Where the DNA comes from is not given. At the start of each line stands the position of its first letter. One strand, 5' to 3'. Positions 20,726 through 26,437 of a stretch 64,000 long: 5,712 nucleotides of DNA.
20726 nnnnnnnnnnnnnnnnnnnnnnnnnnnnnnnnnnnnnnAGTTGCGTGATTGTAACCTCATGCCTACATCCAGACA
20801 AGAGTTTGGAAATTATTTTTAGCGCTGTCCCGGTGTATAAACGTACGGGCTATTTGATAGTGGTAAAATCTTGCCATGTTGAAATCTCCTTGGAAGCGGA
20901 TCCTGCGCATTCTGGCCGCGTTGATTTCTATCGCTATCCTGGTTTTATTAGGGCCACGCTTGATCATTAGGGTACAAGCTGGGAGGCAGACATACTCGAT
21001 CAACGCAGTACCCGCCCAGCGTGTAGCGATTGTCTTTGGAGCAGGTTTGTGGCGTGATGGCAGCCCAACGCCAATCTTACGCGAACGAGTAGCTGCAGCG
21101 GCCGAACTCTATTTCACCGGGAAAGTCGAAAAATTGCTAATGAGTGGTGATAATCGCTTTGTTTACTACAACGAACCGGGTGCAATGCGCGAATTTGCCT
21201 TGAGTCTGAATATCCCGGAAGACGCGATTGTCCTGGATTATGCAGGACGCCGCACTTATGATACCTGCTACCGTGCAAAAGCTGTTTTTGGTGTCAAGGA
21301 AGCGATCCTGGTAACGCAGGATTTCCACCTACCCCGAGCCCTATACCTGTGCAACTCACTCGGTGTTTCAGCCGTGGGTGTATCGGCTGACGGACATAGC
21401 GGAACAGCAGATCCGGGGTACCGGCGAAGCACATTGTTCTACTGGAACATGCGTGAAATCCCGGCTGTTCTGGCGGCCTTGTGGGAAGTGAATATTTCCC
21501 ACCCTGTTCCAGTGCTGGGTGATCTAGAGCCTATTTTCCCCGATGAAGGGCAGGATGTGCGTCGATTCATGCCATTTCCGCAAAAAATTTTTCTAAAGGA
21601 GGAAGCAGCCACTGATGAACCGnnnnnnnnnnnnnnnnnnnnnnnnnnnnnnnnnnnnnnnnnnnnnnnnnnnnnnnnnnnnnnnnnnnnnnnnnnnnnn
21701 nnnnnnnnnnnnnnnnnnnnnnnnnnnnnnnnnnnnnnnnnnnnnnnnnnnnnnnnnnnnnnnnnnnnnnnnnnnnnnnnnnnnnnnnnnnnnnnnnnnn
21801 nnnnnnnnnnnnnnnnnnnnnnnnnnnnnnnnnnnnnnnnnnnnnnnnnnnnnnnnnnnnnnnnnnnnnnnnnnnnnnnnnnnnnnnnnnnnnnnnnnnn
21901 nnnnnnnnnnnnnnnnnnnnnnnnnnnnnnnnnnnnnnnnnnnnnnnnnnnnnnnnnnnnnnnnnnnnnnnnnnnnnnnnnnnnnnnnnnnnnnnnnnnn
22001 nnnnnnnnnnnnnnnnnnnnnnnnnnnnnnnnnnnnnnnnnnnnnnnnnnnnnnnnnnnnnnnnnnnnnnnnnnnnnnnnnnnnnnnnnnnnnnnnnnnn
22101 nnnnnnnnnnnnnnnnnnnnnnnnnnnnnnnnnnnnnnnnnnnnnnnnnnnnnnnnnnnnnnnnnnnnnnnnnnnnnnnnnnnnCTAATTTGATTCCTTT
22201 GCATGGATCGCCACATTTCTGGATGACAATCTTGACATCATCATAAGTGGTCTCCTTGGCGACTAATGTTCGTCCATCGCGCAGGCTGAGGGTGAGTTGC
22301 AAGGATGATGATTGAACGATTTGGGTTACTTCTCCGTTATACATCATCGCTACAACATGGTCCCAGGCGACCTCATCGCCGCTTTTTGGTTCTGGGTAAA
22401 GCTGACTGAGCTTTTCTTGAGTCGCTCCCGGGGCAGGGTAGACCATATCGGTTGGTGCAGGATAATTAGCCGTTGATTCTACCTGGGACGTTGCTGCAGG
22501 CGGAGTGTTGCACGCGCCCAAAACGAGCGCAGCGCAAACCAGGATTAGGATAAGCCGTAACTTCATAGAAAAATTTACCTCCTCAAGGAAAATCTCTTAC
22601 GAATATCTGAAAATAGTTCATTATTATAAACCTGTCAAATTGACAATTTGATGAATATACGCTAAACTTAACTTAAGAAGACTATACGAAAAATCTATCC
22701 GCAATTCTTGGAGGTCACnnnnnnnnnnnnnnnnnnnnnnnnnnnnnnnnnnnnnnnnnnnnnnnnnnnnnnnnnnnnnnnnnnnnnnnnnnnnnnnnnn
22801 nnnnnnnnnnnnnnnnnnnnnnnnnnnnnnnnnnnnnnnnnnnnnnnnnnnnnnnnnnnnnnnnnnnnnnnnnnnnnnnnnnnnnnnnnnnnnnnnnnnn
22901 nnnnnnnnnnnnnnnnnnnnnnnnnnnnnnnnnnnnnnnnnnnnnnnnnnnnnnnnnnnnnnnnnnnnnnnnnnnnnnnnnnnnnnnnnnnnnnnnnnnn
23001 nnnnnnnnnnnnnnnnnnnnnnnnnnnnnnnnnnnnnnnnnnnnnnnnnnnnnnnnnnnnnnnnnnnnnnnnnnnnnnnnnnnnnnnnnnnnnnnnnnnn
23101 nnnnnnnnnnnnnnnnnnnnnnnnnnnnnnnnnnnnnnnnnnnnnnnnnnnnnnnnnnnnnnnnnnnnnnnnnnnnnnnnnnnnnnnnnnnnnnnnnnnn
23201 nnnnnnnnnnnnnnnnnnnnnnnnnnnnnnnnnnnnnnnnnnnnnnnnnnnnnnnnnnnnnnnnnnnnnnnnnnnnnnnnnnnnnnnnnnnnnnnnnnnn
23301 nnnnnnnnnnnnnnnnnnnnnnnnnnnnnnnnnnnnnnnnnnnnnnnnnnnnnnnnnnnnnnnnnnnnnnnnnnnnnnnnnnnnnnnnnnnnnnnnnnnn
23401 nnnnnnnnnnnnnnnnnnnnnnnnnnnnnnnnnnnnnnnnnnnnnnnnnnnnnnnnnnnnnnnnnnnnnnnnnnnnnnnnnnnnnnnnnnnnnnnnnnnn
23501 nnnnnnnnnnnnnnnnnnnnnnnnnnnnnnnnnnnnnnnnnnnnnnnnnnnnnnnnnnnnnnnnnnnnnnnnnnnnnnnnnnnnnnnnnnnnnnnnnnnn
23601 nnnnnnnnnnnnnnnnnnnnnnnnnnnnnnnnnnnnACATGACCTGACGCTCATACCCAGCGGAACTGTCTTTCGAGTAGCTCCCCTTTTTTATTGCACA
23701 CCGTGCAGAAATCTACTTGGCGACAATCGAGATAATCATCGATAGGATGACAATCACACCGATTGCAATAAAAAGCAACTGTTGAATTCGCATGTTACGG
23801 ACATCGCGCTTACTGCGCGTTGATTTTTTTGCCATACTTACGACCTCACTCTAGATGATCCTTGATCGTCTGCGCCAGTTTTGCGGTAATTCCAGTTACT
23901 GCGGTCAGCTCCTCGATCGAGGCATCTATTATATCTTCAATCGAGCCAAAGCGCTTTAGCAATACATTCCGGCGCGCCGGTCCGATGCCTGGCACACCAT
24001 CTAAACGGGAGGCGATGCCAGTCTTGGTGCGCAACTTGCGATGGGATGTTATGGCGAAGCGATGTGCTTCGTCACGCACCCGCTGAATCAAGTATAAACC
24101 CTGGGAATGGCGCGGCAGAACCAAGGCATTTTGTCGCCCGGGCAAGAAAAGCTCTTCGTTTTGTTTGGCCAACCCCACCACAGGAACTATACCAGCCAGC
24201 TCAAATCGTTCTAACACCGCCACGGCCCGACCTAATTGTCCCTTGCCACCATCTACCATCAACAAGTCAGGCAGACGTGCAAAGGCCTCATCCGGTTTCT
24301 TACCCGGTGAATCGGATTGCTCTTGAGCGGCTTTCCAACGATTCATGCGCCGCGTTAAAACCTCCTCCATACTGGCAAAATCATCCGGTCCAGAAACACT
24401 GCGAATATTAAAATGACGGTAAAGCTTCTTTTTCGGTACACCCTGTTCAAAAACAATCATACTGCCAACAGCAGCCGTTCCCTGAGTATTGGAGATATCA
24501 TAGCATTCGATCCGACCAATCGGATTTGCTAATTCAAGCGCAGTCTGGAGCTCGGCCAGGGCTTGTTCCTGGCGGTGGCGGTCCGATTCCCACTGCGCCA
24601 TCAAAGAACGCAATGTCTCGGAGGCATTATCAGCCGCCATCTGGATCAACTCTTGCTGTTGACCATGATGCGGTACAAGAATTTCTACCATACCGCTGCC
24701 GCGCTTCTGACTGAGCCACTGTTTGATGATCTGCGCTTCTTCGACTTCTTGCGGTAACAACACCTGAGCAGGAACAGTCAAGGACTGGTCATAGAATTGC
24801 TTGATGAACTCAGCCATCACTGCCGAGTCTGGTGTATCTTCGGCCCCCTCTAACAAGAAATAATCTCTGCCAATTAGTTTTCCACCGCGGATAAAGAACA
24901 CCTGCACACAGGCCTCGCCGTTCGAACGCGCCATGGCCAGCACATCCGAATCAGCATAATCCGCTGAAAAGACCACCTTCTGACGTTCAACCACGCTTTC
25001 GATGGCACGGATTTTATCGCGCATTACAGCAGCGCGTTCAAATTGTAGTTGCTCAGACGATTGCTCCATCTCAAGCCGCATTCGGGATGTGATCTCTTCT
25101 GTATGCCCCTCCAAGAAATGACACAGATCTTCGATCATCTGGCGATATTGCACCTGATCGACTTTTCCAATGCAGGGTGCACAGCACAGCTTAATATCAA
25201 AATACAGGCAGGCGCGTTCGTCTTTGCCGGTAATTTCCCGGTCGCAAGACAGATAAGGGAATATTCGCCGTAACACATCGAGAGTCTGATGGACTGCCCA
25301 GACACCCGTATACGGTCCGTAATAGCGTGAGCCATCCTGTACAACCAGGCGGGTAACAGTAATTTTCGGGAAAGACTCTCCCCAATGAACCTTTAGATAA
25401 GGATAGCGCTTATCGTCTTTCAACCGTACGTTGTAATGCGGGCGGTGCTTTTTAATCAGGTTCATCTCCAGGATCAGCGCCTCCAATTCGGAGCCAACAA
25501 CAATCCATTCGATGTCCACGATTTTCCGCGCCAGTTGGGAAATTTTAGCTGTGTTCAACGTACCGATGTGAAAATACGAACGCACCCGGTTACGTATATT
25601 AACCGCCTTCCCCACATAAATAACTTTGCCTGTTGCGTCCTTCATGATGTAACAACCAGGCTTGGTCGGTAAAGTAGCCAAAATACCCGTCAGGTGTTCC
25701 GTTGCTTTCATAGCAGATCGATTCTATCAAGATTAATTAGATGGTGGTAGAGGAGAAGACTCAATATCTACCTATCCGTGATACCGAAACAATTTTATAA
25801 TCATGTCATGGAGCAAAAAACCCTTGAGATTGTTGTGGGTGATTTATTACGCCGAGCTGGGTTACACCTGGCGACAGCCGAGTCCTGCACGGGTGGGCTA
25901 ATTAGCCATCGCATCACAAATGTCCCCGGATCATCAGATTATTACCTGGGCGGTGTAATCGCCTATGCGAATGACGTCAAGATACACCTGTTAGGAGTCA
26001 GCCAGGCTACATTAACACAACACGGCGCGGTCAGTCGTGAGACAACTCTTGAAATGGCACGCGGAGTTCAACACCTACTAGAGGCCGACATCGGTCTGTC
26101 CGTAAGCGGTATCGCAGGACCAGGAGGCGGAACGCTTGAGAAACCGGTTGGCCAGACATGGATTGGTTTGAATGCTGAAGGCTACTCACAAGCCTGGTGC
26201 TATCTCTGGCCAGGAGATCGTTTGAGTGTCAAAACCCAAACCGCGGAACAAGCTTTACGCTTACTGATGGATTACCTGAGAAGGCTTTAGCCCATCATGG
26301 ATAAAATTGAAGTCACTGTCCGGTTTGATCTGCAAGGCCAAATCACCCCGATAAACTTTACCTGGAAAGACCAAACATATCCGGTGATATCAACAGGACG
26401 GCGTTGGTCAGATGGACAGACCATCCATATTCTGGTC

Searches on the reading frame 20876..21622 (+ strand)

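Call 33: search_protein_families(library=pfam, proteins=[window:20876-21622:+], max_evalue=0.00001)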
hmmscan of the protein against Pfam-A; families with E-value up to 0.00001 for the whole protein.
window:20876-21622:+ (249 aa): 1 family
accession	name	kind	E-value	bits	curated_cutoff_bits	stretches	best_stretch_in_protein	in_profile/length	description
PF02698.23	DUF218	-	1.2e-22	80.6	27.6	1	50-167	2-106/133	DUF218 domain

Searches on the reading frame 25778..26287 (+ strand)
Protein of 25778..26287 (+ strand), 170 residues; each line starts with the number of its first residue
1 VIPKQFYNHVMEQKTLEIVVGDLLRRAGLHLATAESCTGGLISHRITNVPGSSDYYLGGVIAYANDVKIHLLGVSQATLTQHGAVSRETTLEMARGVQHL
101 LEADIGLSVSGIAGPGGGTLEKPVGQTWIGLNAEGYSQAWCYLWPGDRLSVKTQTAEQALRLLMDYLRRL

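Call 52: search_protein_families(library=pfam, proteins=[window:25778-26287:+], max_evalue=0.00001)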
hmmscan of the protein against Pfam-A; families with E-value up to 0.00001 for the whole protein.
window:25778-26287:+ (170 aa): 1 family
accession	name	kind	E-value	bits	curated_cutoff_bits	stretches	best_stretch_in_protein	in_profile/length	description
PF02464.23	CinA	-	1.9e-55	187.2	23.5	1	15-167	3-155/155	Competence-damaged protein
